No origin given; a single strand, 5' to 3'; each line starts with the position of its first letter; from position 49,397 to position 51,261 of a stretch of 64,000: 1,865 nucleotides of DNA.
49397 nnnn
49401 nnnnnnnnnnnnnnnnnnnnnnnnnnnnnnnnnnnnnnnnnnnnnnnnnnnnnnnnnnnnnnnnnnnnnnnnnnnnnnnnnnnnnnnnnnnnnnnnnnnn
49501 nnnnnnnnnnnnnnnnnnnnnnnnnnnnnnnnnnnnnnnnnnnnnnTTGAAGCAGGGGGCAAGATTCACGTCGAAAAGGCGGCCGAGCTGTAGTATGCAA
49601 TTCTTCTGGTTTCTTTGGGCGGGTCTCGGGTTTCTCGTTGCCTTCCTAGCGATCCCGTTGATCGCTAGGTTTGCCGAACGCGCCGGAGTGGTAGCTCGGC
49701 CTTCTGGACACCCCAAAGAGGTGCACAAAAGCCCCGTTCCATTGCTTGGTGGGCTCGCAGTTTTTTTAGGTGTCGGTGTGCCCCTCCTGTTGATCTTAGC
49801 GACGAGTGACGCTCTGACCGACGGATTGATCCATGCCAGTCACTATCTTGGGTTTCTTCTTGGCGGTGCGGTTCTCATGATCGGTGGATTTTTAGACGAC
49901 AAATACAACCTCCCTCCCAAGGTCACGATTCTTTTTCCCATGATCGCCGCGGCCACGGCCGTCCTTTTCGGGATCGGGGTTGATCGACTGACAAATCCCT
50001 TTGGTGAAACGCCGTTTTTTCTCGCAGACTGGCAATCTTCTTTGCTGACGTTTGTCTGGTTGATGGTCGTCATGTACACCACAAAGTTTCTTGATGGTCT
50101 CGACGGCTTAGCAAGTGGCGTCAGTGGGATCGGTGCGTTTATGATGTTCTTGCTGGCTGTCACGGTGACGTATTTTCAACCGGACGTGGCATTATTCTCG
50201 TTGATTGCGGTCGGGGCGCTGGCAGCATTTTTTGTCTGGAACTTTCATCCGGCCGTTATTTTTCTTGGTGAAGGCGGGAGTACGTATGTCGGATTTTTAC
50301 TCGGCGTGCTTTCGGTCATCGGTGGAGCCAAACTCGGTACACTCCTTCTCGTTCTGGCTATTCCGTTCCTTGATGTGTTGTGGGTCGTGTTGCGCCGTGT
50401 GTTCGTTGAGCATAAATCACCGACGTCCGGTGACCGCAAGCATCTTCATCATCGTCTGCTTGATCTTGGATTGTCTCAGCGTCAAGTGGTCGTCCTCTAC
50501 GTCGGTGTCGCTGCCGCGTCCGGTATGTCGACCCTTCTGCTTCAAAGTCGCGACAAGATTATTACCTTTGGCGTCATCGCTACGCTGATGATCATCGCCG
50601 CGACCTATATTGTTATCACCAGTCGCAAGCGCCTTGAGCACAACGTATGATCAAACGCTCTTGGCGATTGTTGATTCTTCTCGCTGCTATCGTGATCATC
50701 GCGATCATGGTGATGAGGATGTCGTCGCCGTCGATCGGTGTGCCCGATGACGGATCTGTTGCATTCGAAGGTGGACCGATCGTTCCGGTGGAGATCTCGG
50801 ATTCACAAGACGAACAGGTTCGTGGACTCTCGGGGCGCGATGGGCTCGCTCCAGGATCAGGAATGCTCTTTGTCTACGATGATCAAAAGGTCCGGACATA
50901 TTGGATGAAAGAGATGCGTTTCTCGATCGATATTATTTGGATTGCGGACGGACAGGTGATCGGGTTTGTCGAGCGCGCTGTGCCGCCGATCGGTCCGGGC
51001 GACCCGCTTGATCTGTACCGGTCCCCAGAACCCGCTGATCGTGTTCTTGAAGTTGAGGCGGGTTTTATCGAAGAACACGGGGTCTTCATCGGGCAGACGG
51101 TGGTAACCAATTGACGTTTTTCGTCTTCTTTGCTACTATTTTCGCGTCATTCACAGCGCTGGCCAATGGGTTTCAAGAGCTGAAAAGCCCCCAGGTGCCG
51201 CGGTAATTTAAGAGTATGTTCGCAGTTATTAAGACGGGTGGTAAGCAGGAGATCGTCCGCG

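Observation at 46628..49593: Membrane-anchored ClpB/ClpC-like AAA+ protein with inactivated first ATPase domain, coupled to a small membrane protein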

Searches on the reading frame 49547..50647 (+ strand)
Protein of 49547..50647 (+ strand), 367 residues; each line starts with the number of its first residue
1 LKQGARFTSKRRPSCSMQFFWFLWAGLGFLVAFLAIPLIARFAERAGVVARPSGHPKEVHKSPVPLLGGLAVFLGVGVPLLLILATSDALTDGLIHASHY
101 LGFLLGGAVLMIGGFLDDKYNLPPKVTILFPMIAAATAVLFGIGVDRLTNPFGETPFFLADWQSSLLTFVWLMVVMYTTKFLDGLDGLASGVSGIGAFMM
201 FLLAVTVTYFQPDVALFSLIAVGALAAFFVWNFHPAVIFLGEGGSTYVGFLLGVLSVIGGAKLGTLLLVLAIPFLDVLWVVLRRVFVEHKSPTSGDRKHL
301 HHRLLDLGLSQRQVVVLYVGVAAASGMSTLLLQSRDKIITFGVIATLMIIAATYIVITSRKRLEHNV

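Call 4: search_protein_families(library=pfam, proteins=[window:49547-50647:+], max_evalue=0.01)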
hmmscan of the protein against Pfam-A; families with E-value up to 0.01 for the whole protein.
window:49547-50647:+ (367 aa): 1 family
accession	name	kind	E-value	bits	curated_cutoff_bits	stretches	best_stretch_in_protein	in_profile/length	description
PF00953.26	Glycos_transf_4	-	2.4e-28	99.5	27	1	101-259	2-159/160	Glycosyl transferase family 4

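Call 26: search_protein_families(library=ncbifam, proteins=[window:49547-50647:+], max_evalue=0.001)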
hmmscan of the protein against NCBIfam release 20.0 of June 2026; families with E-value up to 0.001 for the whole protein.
window:49547-50647:+ (367 aa): 3 families
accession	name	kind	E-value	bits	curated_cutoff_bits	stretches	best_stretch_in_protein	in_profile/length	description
TIGR02380.1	ECA_wecA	exception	2.6e-30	105.8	326.05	1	29-356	8-331/346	UDP-N-acetylglucosamine--undecaprenyl-phosphate N-acetylglucosaminephosphotransferase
NF053644.1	MraY_archaea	equivalog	8.3e-15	54.9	450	1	178-323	196-333/340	pseudomurein biosynthesis MraY family phospho-N-acetylmuramoyl-pentapeptide-transferase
TIGR00445.1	mraY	equivalog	6.8e-11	42.2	192.05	1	45-319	16-304/321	phospho-N-acetylmuramoyl-pentapeptide-transferase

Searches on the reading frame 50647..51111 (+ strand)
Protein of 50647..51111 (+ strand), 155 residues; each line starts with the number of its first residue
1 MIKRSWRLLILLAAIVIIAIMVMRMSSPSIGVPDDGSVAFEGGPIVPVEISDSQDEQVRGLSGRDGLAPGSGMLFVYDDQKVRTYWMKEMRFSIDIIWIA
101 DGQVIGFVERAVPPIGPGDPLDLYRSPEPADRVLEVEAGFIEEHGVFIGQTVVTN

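Call 4: search_protein_families(library=pfam, proteins=[window:50647-51111:+], max_evalue=0.01)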
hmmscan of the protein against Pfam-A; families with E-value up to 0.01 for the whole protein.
window:50647-51111:+ (155 aa): 1 family
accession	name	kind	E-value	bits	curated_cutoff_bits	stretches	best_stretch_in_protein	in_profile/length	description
PF02643.20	DUF192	-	3.4e-25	88.5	27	1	47-152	2-94/96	Uncharacterized ACR, COG1430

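Call 26: search_protein_families(library=ncbifam, proteins=[window:50647-51111:+], max_evalue=0.001)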
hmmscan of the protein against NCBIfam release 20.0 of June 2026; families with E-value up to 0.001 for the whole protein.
window:50647-51111:+ (155 aa): 0 families

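Call 65: search_protein_families(library=padloc, proteins=[window:50647-51111:+], max_evalue=0.001)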
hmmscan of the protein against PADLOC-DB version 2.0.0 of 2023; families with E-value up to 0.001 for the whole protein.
window:50647-51111:+ (155 aa): 0 families
